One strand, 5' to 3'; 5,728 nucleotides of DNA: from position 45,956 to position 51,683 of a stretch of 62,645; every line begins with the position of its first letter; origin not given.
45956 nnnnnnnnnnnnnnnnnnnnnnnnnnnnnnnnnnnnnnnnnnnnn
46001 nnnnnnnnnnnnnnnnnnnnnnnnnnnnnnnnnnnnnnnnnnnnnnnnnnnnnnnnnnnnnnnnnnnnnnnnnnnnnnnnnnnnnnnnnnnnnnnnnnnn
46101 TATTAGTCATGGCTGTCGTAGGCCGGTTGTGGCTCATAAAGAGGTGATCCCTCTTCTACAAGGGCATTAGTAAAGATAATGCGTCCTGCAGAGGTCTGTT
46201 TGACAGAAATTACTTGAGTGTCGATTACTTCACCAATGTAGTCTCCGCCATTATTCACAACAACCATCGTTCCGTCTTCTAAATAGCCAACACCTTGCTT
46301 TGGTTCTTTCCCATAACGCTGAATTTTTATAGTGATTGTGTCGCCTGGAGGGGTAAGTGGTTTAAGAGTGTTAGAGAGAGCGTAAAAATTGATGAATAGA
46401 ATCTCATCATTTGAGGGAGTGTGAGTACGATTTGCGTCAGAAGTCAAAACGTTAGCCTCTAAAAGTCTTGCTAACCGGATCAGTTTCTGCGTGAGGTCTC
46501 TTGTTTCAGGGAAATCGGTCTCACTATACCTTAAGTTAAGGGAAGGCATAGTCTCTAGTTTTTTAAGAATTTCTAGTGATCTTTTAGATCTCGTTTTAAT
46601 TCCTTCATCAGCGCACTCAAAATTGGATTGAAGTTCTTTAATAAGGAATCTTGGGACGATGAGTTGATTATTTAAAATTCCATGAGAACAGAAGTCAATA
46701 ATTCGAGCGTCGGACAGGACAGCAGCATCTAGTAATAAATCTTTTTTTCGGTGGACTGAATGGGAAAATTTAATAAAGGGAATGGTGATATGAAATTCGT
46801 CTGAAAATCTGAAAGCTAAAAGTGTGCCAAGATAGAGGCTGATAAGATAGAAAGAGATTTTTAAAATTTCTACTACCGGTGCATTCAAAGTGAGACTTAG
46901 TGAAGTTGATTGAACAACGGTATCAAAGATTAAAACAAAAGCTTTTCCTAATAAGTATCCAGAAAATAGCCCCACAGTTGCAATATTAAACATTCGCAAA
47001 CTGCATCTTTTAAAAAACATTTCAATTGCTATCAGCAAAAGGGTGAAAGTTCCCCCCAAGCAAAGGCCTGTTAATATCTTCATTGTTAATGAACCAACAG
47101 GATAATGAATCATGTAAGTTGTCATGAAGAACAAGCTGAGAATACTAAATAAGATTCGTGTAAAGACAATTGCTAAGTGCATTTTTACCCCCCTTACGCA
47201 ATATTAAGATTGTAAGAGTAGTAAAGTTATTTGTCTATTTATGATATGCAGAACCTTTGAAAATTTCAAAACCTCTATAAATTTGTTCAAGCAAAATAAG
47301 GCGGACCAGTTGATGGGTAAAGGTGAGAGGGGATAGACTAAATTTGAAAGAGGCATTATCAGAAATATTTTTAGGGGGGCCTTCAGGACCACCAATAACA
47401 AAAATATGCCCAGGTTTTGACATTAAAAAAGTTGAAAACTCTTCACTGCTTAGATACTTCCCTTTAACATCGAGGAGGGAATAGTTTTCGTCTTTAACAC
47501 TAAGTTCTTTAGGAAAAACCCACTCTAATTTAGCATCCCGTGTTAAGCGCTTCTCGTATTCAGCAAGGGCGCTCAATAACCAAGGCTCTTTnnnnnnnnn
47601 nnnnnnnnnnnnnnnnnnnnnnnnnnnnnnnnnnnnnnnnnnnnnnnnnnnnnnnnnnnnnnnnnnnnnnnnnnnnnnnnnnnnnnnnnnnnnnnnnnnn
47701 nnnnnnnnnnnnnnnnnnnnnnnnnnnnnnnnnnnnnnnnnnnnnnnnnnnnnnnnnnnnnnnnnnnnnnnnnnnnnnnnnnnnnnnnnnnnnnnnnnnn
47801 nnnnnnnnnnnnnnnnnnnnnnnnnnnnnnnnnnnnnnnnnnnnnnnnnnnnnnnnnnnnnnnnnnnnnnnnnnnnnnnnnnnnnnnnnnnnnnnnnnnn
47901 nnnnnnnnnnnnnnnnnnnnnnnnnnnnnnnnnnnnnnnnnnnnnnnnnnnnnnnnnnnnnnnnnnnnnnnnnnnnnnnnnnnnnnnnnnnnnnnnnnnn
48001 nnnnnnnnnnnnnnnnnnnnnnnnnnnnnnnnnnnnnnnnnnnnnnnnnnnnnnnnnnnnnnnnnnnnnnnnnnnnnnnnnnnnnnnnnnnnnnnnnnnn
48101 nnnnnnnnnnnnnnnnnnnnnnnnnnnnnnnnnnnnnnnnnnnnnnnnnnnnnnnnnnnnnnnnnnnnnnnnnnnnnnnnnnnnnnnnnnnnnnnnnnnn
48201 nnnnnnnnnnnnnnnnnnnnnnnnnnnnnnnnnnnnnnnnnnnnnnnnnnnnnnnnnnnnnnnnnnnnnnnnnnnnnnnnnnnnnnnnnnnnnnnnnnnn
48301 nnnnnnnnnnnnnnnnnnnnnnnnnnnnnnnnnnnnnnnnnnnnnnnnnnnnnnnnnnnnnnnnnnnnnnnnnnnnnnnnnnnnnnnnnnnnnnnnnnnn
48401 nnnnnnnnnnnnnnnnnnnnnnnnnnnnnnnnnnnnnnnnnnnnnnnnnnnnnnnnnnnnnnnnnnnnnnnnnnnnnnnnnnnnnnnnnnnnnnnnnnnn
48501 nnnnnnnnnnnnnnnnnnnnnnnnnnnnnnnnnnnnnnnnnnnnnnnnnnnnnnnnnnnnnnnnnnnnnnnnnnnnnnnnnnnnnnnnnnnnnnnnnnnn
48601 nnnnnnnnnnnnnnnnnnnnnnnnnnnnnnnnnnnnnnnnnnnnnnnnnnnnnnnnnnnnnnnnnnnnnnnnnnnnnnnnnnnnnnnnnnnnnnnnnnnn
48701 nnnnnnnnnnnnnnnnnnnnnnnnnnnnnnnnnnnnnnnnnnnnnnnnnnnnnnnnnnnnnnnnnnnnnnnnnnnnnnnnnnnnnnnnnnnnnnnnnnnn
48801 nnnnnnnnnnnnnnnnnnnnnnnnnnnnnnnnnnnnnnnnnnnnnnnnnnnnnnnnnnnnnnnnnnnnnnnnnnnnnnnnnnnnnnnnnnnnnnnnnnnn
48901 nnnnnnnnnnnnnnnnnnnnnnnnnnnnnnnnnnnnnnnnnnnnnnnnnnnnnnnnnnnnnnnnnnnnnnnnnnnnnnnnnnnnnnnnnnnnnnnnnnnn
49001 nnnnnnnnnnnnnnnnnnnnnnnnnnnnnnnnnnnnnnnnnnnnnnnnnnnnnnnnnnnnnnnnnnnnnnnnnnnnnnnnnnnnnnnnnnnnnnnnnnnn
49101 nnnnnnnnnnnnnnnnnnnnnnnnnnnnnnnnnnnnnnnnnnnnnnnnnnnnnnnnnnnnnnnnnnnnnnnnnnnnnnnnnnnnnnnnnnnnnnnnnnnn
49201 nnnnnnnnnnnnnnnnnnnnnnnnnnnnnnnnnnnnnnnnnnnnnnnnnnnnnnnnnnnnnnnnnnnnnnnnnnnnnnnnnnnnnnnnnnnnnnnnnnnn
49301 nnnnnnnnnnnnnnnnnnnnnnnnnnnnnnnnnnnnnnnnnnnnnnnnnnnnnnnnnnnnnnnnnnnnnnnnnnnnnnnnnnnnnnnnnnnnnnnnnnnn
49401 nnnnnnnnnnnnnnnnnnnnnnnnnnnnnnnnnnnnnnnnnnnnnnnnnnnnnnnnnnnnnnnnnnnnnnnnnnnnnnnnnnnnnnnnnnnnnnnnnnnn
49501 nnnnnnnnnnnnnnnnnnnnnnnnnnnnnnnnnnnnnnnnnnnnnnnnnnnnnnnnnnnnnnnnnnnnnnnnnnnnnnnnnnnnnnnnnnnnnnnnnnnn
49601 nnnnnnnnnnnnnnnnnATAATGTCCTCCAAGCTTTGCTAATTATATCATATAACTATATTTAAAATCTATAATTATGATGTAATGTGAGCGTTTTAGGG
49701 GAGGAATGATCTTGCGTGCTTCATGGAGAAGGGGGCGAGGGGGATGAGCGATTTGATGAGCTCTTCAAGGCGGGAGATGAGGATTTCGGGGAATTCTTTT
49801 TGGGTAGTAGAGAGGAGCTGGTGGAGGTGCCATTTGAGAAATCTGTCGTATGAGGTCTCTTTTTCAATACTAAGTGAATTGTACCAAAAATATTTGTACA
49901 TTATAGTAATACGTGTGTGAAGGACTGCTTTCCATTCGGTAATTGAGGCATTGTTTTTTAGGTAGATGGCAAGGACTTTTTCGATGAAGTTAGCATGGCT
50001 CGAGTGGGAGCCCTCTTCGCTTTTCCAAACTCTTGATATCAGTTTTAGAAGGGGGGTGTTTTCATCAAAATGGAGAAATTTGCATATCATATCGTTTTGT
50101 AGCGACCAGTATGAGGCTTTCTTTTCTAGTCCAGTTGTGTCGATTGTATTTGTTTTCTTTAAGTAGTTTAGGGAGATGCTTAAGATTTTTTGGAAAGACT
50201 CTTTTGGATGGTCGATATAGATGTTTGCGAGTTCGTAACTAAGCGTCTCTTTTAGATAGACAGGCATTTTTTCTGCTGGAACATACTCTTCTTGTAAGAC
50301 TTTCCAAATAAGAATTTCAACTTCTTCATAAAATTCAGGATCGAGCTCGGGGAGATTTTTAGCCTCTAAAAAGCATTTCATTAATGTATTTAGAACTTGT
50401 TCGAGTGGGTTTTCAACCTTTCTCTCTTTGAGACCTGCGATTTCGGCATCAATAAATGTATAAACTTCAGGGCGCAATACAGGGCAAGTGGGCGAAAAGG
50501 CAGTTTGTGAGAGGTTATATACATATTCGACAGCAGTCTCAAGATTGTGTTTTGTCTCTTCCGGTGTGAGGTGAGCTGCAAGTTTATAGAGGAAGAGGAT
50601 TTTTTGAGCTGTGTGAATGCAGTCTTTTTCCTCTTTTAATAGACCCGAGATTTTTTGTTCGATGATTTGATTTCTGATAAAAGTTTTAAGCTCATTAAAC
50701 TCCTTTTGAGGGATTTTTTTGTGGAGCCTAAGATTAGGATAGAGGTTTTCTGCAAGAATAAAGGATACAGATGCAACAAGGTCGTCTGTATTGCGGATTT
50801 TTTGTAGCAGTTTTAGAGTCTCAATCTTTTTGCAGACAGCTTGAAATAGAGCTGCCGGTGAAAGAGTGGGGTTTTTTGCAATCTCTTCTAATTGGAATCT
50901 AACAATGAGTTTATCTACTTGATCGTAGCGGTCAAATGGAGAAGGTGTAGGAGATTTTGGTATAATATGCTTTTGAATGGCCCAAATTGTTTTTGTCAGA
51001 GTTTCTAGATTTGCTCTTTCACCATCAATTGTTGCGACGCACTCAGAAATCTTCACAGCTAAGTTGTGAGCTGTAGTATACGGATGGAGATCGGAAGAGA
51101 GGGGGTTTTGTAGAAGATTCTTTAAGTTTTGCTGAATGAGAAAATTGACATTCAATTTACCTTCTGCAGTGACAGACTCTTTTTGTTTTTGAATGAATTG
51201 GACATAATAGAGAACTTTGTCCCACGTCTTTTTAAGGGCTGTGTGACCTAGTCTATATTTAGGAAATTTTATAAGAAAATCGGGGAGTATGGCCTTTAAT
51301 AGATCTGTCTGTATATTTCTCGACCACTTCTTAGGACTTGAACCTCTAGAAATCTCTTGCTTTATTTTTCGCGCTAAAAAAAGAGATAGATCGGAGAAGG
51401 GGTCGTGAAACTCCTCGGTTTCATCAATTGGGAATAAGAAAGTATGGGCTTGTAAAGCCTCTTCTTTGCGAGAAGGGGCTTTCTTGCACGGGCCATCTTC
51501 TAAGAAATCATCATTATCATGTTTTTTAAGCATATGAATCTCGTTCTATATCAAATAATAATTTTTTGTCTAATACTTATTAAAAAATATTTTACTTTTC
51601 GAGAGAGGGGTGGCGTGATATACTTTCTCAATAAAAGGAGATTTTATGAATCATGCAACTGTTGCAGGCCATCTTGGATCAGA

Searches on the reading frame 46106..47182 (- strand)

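Call 4: search_protein_families(library=pfam, proteins=[window:46106-47182:-], max_evalue=1)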
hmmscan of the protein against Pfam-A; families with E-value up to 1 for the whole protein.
window:46106-47182:- (359 aa): 1 family
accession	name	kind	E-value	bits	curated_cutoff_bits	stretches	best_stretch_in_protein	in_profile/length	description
PF01938.26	TRAM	-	7e-05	23.1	21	1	280-332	5-56/61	TRAM domain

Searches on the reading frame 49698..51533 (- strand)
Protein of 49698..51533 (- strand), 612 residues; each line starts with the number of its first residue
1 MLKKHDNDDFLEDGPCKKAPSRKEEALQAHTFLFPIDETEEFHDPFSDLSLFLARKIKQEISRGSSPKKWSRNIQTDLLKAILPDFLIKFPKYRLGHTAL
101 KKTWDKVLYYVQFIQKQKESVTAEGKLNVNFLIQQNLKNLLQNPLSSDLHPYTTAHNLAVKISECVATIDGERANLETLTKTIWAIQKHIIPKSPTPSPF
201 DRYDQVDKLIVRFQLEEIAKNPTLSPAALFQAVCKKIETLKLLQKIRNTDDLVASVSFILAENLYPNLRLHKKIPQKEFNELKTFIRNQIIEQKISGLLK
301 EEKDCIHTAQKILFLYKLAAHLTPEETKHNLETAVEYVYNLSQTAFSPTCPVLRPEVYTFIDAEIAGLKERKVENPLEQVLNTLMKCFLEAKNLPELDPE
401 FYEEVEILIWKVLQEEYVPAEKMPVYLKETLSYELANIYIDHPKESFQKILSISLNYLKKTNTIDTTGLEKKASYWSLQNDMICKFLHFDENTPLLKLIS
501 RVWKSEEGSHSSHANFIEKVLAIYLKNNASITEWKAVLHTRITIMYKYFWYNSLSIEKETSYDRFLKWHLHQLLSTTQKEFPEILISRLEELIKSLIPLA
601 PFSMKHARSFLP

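Call 4: search_protein_families(library=pfam, proteins=[window:49698-51533:-], max_evalue=1)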
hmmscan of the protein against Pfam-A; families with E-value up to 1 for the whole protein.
window:49698-51533:- (612 aa): 2 families
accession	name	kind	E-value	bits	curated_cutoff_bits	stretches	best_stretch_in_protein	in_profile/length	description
PF02214.28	BTB_2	-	0.0085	16.9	21.4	1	433-483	39-91/94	BTB/POZ domain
PF09821.14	AAA_assoc_C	-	0.1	13.7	27.6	1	276-337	45-109/119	C-terminal AAA-associated domain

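Call 23: search_protein_families(library=ncbifam, proteins=[window:49698-51533:-], max_evalue=0.01)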
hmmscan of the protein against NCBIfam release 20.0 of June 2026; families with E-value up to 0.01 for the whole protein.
window:49698-51533:- (612 aa): 0 families

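Call 47: find_related_loci(query=A2, collection=metagenome_contigs, flank=5000)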
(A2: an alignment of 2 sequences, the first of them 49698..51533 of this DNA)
Query A2 (612 aa) in metagenome_contigs; peptide patterns used: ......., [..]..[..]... (x = any residue, [..] = any of these).
600 stretches matched a pattern (row limit reached: there are more); 17 encode a relative of the query (tblastn E <= 1e-3); 17 distinct loci.
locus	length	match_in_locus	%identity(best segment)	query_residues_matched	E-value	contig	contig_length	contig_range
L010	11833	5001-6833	80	1-611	0e+0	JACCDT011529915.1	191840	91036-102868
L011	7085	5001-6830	80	1-610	0e+0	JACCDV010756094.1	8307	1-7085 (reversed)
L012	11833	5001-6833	77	1-611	0e+0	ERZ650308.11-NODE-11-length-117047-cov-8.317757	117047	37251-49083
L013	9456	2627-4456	77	1-610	0e+0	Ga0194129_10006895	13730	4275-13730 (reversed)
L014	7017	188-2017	77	1-610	0e+0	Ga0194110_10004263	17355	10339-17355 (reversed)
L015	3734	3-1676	76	55-612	0e+0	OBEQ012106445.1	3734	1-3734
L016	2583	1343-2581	81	1-413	0e+0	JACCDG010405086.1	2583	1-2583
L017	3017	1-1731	50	39-612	0e+0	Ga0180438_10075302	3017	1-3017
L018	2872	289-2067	37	21-611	4e-127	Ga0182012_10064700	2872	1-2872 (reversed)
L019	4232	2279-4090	36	7-605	3e-114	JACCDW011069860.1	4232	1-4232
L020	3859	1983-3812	37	1-606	3e-114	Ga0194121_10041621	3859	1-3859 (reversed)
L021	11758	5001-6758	35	26-605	2e-106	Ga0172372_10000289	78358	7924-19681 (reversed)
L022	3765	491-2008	37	7-569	3e-101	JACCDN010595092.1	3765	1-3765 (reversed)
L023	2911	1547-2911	39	7-464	4e-97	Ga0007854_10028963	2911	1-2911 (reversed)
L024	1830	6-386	35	487-611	3e-19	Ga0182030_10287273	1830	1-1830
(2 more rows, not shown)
